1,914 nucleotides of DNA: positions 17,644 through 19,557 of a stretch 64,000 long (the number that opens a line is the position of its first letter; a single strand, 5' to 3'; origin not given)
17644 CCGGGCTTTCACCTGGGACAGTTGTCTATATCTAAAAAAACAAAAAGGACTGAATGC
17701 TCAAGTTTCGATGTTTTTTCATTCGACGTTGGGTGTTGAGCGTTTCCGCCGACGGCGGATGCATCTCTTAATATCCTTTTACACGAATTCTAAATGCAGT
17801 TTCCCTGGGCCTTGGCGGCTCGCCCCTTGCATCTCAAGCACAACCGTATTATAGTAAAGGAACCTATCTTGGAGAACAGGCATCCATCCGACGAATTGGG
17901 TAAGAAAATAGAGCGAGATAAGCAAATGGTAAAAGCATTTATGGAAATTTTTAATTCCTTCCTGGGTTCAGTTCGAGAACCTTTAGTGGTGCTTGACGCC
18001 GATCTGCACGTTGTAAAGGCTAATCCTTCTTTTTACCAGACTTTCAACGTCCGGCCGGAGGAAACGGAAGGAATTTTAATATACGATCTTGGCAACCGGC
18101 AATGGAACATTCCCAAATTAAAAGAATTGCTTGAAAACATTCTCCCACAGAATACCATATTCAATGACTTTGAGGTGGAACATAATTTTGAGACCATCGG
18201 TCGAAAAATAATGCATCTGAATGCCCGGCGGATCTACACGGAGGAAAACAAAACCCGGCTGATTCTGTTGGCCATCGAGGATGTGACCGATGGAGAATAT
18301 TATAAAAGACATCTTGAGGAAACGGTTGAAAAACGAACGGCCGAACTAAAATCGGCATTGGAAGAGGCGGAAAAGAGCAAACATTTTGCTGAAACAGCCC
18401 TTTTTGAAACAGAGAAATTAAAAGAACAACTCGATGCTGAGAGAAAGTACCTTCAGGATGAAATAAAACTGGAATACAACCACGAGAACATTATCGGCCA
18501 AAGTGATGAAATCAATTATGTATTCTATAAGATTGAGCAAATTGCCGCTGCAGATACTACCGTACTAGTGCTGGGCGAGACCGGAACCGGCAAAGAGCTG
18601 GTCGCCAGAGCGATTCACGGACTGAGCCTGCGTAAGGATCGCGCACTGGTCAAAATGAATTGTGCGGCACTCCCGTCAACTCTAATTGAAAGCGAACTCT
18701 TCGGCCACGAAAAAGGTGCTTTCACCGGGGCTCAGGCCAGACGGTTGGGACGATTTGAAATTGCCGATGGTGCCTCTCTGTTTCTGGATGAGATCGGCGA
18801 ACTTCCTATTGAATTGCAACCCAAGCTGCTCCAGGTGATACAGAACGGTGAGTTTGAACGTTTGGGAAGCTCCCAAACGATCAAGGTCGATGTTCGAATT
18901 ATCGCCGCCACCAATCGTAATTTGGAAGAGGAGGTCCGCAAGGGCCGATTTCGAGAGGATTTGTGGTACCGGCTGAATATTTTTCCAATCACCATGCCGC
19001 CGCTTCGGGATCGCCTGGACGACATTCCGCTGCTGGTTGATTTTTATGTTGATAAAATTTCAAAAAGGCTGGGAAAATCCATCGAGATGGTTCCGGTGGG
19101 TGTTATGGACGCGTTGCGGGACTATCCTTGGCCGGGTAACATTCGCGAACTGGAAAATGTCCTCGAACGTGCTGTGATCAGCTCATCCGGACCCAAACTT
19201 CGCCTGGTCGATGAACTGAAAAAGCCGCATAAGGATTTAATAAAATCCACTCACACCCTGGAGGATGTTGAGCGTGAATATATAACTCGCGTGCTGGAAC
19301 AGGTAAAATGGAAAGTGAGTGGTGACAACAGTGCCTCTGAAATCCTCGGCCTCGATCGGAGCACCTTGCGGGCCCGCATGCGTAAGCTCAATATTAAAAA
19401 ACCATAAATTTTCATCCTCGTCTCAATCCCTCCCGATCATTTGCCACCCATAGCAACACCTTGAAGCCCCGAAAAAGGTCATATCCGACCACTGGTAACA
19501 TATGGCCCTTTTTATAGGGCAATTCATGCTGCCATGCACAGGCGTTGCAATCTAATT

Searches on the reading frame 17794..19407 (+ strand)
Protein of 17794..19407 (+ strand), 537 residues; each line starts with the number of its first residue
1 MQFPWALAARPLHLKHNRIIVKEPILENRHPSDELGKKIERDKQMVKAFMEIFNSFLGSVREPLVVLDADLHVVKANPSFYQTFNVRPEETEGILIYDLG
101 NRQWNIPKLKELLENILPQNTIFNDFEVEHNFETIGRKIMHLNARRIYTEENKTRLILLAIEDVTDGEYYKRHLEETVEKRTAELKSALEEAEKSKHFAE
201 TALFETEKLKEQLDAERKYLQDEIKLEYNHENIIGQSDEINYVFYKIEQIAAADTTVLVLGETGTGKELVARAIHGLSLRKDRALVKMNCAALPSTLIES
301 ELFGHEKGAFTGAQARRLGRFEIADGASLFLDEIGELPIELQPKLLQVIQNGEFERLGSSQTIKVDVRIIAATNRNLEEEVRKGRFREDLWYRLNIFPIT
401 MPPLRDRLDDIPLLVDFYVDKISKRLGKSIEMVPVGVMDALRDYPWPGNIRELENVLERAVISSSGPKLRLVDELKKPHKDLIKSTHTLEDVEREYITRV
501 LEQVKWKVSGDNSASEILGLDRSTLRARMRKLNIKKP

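Call 10: search_protein_families(library=pfam, proteins=[window:17794-19407:+])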
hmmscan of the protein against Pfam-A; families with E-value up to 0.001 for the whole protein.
window:17794-19407:+ (537 aa): 9 families
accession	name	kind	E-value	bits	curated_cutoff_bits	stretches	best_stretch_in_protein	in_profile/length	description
PF00158.32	Sigma54_activat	-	7.9e-71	237.6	20.2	1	233-399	1-167/168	Sigma-54 interaction domain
PF25601.1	AAA_lid_14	-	1.2e-20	73.6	27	1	405-471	1-67/87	AAA+ ATPase lid domain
PF14532.12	Sigma54_activ_2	-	1.3e-18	68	25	1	234-404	1-138/138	Sigma-54 interaction domain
PF07728.20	AAA_5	-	6.6e-09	36.3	22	1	257-377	2-125/139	AAA domain (dynein-related subfamily)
PF02954.25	HTH_8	-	8.6e-09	35.4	22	1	488-532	1-42/42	Bacterial regulatory protein, Fis family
PF13426.13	PAS_9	-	1.1e-07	32.5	27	1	63-166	3-103/103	PAS domain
PF08448.16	PAS_4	-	7.8e-06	26.5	23.1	1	59-166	3-107/110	PAS fold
PF00989.32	PAS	-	2.9e-05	24.5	22.6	1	55-164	5-113/113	PAS fold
PF00004.35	AAA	-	0.00018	22.4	21.2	1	257-390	1-127/131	ATPase family associated with various cellular activities (AAA)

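Call 13: find_homologous_proteins(query=window:17794-19407:+, max_evalue=1e-50)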
Query window:17794-19407:+ (537 aa): 8000 proteins with E <= 1e-50 among 8000 candidates; the best 120 are listed.
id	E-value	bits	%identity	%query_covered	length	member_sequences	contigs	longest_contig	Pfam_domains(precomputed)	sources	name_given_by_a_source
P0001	1.7e-278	942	87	92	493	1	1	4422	PF13426.14,PF00158.33,PF25601.2,PF02954.26,PF14532.13,PF07728.21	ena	-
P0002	5.3e-276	934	86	92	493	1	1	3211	PF13426.14,PF00158.33,PF25601.2,PF02954.26,PF08448.17,PF00004.36,PF14532.13,PF07728.21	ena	-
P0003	9.4e-276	933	87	91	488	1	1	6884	PF13426.14,PF00158.33,PF25601.2,PF02954.26,PF14532.13,PF07728.21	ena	-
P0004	4.2e-275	931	84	93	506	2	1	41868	PF13426.14,PF00158.33,PF25601.2,PF02954.26,PF08448.17,PF00989.32,PF14532.13,PF07728.21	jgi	-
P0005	6.0e-275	931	82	95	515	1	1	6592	PF13426.14,PF00158.33,PF25601.2,PF02954.26,PF00004.36,PF14532.13,PF07728.21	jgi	jgi:transcriptional regulator with GAF, ATPase, and Fis domain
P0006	6.3e-275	931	86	92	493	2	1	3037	PF13426.14,PF00158.33,PF25601.2,PF02954.26,PF08448.17,PF14532.13,PF07728.21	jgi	-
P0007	7.6e-274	927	84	93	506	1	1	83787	PF13426.14,PF00158.33,PF07724.21,PF25601.2,PF02954.26,PF00004.36,PF14532.13,PF07728.21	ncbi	ncbi:sigma-54 interaction domain-containing protein [Thermodesulfobacteriota bacterium]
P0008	4.2e-273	925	85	92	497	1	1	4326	PF13426.14,PF00158.33,PF25601.2,PF02954.26,PF08448.17,PF14532.13,PF07728.21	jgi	jgi:transcriptional regulator with GAF, ATPase, and Fis domain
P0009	1.1e-272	923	85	92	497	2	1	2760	PF13426.14,PF00158.33,PF07724.21,PF25601.2,PF02954.26,PF08448.17,PF00004.36,PF14532.13,PF07728.21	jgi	jgi:chemotaxis protein methyltransferase CheR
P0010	4.3e-272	921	85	92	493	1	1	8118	PF13426.14,PF00158.33,PF25601.2,PF02954.26,PF08448.17,PF14532.13,PF07728.21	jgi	-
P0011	2.3e-270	916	85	92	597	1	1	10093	PF13426.14,PF00158.33,PF25601.2,PF02954.26,PF08448.17,PF14532.13,PF07728.21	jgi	jgi:chemotaxis protein methyltransferase CheR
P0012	2.4e-270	916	82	94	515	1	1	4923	PF00158.33,PF25601.2,PF02954.26,PF00004.36,PF14532.13,PF07728.21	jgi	jgi:transcriptional regulator with GAF, ATPase, and Fis domain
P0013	4.0e-270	915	84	93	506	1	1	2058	PF13426.14,PF00158.33,PF25601.2,PF02954.26,PF08448.17,PF14532.13,PF07728.21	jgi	jgi:chemotaxis protein methyltransferase CheR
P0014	4.4e-270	915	83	93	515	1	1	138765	PF13426.14,PF00158.33,PF25601.2,PF02954.26,PF08448.17,PF00004.36,PF14532.13,PF07728.21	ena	-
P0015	6.3e-270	914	85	91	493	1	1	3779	PF13426.14,PF00158.33,PF25601.2,PF02954.26,PF08448.17,PF00004.36,PF14532.13,PF07728.21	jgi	jgi:PAS domain S-box-containing protein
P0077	5.8e-260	881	79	94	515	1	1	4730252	PF13426.14,PF00158.33,PF25601.2,PF02954.26,PF08448.17,PF14532.13,PF07728.21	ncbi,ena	-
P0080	1.3e-259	880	80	92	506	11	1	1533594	PF13426.14,PF00158.33,PF25601.2,PF02954.26,PF08448.17,PF00004.36,PF14532.13,PF07728.21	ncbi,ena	-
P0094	6.6e-259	878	78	95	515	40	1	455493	PF13426.14,PF00158.33,PF25601.2,PF02954.26,PF08448.17,PF14532.13,PF07728.21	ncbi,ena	-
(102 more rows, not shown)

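Call 14: find_encoding_contigs(protein=P0077, flank=10000, max_places=2)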
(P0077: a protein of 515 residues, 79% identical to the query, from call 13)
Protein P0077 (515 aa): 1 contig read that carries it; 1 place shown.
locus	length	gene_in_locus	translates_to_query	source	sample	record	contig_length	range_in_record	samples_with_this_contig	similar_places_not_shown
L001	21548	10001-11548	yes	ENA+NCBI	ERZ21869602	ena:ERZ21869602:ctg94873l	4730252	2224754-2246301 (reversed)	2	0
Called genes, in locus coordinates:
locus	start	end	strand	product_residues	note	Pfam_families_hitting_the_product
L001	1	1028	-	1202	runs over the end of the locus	PF25059:FN3_DSCAM-DSCAML_C (faint), PF00041:fn3 (faint), PF16974:NAR2 (faint), PF18203:IPTL-CTERM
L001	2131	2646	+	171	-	PF07992:Pyr_redox_2 (faint)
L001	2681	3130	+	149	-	PF00989:PAS, PF13188:PAS_8 (weak), PF08448:PAS_4, PF13426:PAS_9, PF08447:PAS_3 (weak)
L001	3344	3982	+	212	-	PF05598:DUF772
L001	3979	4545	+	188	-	-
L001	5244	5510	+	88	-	PF14294:DUF4372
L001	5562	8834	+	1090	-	PF01339:CheB_methylest, PF03705:CheR_N, PF01739:CheR, PF13426:PAS_9 (faint), PF13596:PAS_10, PF00989:PAS, PF08447:PAS_3, PF08448:PAS_4 (weak)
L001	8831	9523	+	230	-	PF05598:DUF772 (weak)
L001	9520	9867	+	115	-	-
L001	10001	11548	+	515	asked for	PF08448:PAS_4 (weak), PF13426:PAS_9 (weak), PF00158:Sigma54_activat, PF14532:Sigma54_activ_2, PF07728:AAA_5, PF25601:AAA_lid_14, PF02954:HTH_8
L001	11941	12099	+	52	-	-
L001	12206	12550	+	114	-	PF03992:ABM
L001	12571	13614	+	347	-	PF01145:Band_7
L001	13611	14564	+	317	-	PF01145:Band_7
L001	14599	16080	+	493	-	PF02310:B12-binding, PF04055:Radical_SAM, PF13282:DUF4070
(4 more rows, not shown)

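Call 15: find_encoding_contigs(protein=P0080, flank=10000, max_places=2)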
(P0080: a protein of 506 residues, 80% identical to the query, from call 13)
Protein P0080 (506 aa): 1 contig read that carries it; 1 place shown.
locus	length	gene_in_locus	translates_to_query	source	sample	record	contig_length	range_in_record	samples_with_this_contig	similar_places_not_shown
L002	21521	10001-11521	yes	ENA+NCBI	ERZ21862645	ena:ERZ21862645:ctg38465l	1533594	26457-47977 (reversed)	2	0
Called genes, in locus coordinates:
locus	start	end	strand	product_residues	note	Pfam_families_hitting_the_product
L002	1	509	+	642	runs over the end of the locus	PF00270:DEAD, PF00271:Helicase_C, PF16124:RecQ_Zn_bind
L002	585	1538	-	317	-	PF00005:ABC_tran, PF02463:SMC_N (faint), PF08352:oligo_HPY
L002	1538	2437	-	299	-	PF12911:OppC_N, PF00528:BPD_transp_1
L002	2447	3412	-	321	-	PF19300:BPD_transp_1_N, PF00528:BPD_transp_1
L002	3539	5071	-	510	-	PF00496:SBP_bac_5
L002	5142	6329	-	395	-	PF02746:MR_MLE_N, PF13378:MR_MLE_C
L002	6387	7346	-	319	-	PF00005:ABC_tran, PF13304:AAA_21 (weak), PF08352:oligo_HPY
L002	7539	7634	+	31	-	-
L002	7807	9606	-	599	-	PF00501:AMP-binding, PF13193:AMP-binding_C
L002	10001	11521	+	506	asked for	PF08448:PAS_4, PF13426:PAS_9 (weak), PF00158:Sigma54_activat, PF14532:Sigma54_activ_2, PF00004:AAA (faint), PF07728:AAA_5 (weak), PF25601:AAA_lid_14, PF02954:HTH_8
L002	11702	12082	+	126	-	PF13155:Toprim_2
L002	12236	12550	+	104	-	PF04972:BON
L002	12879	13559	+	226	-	PF00005:ABC_tran, PF13401:AAA_22 (weak), PF13304:AAA_21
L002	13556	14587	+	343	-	PF12698:ABC2_membrane_3, PF01061:ABC2_membrane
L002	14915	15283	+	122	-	PF03992:ABM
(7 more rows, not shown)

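Call 16: find_encoding_contigs(protein=P0094, flank=10000, max_places=2)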
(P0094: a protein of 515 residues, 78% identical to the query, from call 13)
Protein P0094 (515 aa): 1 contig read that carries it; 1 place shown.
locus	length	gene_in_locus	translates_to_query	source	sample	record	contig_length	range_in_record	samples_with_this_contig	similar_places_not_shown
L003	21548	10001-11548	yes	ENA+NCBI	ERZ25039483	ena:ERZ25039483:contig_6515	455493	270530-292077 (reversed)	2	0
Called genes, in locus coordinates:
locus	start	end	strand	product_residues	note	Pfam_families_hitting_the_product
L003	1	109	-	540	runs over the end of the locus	PF00171:Aldedh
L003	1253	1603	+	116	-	PF03992:ABM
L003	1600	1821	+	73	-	PF13282:DUF4070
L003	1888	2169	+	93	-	-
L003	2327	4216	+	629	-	PF06480:FtsH_ext, PF06068:TIP49 (weak), PF13191:AAA_16 (faint), PF00004:AAA, PF07728:AAA_5 (weak), PF17862:AAA_lid_3, PF01434:Peptidase_M41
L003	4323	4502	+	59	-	-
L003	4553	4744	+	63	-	PF28077:THIVI_2564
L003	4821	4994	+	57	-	-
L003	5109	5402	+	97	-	-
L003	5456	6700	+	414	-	PF01807:Zn_ribbon_DnaG, PF08275:DNAG_N (faint), PF13155:Toprim_2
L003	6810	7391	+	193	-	PF11897:DUF3417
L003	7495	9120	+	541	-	PF00999:Na_H_Exchanger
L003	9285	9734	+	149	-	PF00582:Usp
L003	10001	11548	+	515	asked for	PF08448:PAS_4 (weak), PF13426:PAS_9 (weak), PF00158:Sigma54_activat, PF14532:Sigma54_activ_2, PF07728:AAA_5, PF25601:AAA_lid_14, PF02954:HTH_8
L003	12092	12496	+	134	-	PF12732:YtxH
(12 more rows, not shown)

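Call 40: search_protein_families(library=pfam, alignment_id=A2, max_evalue=0.001)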
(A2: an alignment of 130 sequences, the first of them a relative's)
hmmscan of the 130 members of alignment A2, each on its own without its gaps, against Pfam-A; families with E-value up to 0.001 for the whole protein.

A. member 1, L003:1417-1821:+ (134 aa): 1 family
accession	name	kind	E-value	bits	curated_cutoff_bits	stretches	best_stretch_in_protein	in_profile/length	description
PF13282.11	DUF4070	-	5.5e-14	52.8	22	1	66-131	76-137/144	Domain of unknown function (DUF4070)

B. families by the number of members that match (of 130 scanned): 56 families (the first 25 are shown)
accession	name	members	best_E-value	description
PF04972.22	BON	18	1.1e-47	BON domain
PF03992.22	ABM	13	2.9e-16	Antibiotic biosynthesis monooxygenase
PF13282.11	DUF4070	5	5.4e-39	Domain of unknown function (DUF4070)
PF00691.25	OmpA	5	3.7e-26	OmpA family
PF04055.27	Radical_SAM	5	8.1e-20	Radical SAM superfamily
PF02310.24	B12-binding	5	1e-08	B12 binding domain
PF13519.12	VWA_2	5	7.5e-08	von Willebrand factor type A domain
PF13083.13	KH_KhpA-B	4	1.8e-24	KhpA/KhpB, KH domain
PF01145.31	Band_7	3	1.3e-26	SPFH domain / Band 7 family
PF02518.31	HATPase_c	3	4e-22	Histidine kinase-, DNA gyrase B-, and HSP90-like ATPase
PF11181.13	YflT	3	3.5e-09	Heat induced stress protein YflT domain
PF21937.1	Yop-YscD_ppl_2nd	3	2.4e-06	YscD/CdsD-like Bon-like domain 2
PF00092.34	VWA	3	2.7e-06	von Willebrand factor type A domain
PF01556.23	DnaJ_C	2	1.4e-44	DnaJ C terminal domain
PF00487.30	FA_desaturase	2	4.3e-36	Fatty acid desaturase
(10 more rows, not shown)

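Call 46: find_related_loci(query=window:17926-19407:+, collection=metagenome_contigs, flank=5000)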
Query window:17926-19407:+ (493 aa) in metagenome_contigs; peptide patterns used: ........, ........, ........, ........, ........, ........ (x = any residue, [..] = any of these).
517 stretches matched a pattern; 272 encode a relative of the query (tblastn E <= 1e-3); the best 80 are kept; 80 distinct loci.
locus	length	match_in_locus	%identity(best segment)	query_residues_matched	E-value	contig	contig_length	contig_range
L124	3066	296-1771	86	1-492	0e+0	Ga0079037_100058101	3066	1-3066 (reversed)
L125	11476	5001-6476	85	2-493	0e+0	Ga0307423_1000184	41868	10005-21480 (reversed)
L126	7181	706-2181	85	1-492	0e+0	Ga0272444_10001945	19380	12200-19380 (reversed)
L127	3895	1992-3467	83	1-492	0e+0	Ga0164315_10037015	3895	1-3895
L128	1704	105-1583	82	1-493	0e+0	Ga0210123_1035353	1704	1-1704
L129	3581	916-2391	82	2-493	0e+0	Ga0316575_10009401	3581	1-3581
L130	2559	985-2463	82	1-493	0e+0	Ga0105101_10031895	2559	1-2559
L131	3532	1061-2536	81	2-493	0e+0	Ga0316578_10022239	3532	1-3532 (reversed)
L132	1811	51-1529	81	1-493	0e+0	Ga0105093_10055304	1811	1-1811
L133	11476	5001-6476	82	1-492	0e+0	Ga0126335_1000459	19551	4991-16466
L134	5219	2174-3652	81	1-493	0e+0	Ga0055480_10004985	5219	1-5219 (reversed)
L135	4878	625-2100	80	2-493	0e+0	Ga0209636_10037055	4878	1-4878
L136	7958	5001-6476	80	2-493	0e+0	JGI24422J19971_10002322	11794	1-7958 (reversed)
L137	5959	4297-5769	80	3-493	0e+0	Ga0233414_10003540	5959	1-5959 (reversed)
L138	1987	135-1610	80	2-493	0e+0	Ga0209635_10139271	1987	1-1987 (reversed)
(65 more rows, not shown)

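Call 50: search_solved_structures(query=window:17926-19407:+, max_evalue=1e-20)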
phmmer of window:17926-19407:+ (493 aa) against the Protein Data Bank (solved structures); distinct sequences matched with E-value up to 1e-20: 35.
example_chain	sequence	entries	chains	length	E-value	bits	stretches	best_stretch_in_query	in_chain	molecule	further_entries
9qq6_C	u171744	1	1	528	1.4e-86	294.3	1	167-490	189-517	Nif-specific regulatory protein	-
1ojl_A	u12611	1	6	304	4e-82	279.7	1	188-485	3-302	TRANSCRIPTIONAL REGULATORY PROTEIN ZRAR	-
4l4u_A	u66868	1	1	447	2.4e-77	263.9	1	171-490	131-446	Transcriptional regulator (NtrC family)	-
26jl_A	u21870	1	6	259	3.5e-76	260.1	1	188-419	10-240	Flagellar regulatory protein A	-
6jdi_A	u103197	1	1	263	4.1e-75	256.6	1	188-419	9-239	Nitrogen assimilation regulatory protein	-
5exp_A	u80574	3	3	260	1.9e-74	254.4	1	188-419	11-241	Transcriptional regulator FleQ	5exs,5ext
7ejw_C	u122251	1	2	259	2e-74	254.3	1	188-419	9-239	Transcriptional regulator FleQ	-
6j7e_A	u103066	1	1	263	2e-74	254.3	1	188-419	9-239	Nitrogen assimilation regulatory protein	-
5exx_A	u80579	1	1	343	3.1e-74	253.7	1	188-420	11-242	Transcriptional regulator FleQ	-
8pb9_D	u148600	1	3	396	4.3e-74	253.2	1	187-419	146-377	Transcriptional regulator FleQ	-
8p53_C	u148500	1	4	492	4.6e-74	253.1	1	187-420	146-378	Transcriptional regulator FleQ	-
6jdl_A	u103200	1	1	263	5.3e-74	252.9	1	188-419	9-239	Nitrogen assimilation regulatory protein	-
4ly6_A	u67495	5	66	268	4.9e-73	249.7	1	184-423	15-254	Transcriptional regulator (NtrC family)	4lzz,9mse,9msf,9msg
1ny6_A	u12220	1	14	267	5.2e-73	249.6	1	184-423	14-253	transcriptional regulator (NtrC family)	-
1ny5_A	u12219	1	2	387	6.1e-73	249.4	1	171-423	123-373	transcriptional regulator (NtrC family)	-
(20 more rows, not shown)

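Call 51: search_protein_families(library=ncbifam, proteins=[window:17926-19407:+], max_evalue=0.001)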
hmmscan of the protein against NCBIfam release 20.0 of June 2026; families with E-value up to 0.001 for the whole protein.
window:17926-19407:+ (493 aa): 29 families (the best 25 are shown)
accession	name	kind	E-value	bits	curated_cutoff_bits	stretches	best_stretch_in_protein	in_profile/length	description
NF011958.0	PRK15429.1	equivalog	1.4e-117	394.1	830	1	158-492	349-688/692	formate hydrogenlyase transcriptional activator FlhA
TIGR01817.1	nifA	equivalog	6.6e-111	371.7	528.85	1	156-422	167-430/534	nif-specific transcriptional activator NifA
NF003451.0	PRK05022.1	equivalog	2.6e-107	359.7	476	1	160-444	163-447/512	nitric oxide reductase transcriptional regulator NorR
TIGR02915.1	PEP_resp_reg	equivalog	7.4e-96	321.7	502.6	1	168-491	121-445/445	PEP-CTERM-box response regulator transcription factor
NF038308.1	RNA_repair_RtcR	equivalog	1.4e-95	321.2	650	1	135-443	128-444/530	RNA repair transcriptional activator RtcR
NF008469.0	PRK11361.1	equivalog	5.7e-94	315.4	714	1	169-435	125-394/461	acetoacetate metabolism transcriptional regulator AtoC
NF041552.1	TF_PrdR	equivalog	2.4e-93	313.4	795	1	159-487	234-575/577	sigma-54 dependent transcriptional regulator PrdR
TIGR01818.1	ntrC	equivalog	5.4e-91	305.7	558.6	1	176-422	123-369/463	nitrogen regulation protein NR(I)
NF041906.1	V4R_TF_MobR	exception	2.3e-87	293.8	999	1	165-487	210-543/544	phenol degradation transcriptional regulator MobR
NF050807.1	TransRegFlbDCaul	equivalog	1.2e-86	291.4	750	1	186-426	117-357/454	sigma-54-dependent transcriptional regulator FlbD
NF007689.0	PRK10365.1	equivalog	1.6e-85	287.6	760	1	185-485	137-439/441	sigma-54-dependent response regulator transcription factor ZraR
TIGR02974.1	phageshock_pspF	equivalog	2.3e-85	286.8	443.55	1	189-428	1-241/336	phage shock protein operon transcriptional activator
NF041946.1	LuxO_transreg_Vib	equivalog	1.5e-81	274.6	800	1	165-442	112-387/463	quorum-sensing sigma-54 dependent transcriptional regulator LuxO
TIGR02329.1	propionate_PrpR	equivalog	2.7e-81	273.8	499.2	1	170-486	195-525/526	propionate catabolism operon regulatory protein PrpR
NF049963.1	RespRegFlgRCampy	domain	1.7e-78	264.4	750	1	179-489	127-428/429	fla regulon two-component system response regulator FlgR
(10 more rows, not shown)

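Call 67: search_protein_families(library=pfam, alignment_id=A4, max_evalue=0.001)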
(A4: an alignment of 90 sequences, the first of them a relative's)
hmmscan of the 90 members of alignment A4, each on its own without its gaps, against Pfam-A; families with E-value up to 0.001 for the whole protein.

A. member 1, L124:2140-2487:+ (115 aa): 1 family
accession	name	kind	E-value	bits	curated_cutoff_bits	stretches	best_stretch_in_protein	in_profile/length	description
PF03992.22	ABM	-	1.8e-15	57.3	23.1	1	4-74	1-72/78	Antibiotic biosynthesis monooxygenase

B. families by the number of members that match (of 90 scanned): 30 families (the first 25 are shown)
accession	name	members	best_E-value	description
PF03992.22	ABM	32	1.2e-17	Antibiotic biosynthesis monooxygenase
PF01145.31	Band_7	8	3.1e-29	SPFH domain / Band 7 family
PF04055.27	Radical_SAM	8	2.3e-21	Radical SAM superfamily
PF25627.1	Polyoma_VP2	8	1.4e-07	Polyomaviruses capsid protein VP2 family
PF13282.11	DUF4070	7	1.9e-39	Domain of unknown function (DUF4070)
PF02310.24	B12-binding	7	2.5e-08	B12 binding domain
PF00004.35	AAA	2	1.3e-44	ATPase family associated with various cellular activities (AAA)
PF13083.13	KH_KhpA-B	2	2e-23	KhpA/KhpB, KH domain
PF09851.14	SHOCT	2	4.1e-10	Short C-terminal domain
PF07728.20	AAA_5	2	1.6e-06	AAA domain (dynein-related subfamily)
PF05120.17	GvpG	2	0.00036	Gas vesicle protein G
PF00158.32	Sigma54_activat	1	1.2e-70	Sigma-54 interaction domain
PF01434.24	Peptidase_M41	1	1.9e-64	Peptidase family M41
PF04972.22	BON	1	1.2e-46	BON domain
PF14532.12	Sigma54_activ_2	1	2.5e-26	Sigma-54 interaction domain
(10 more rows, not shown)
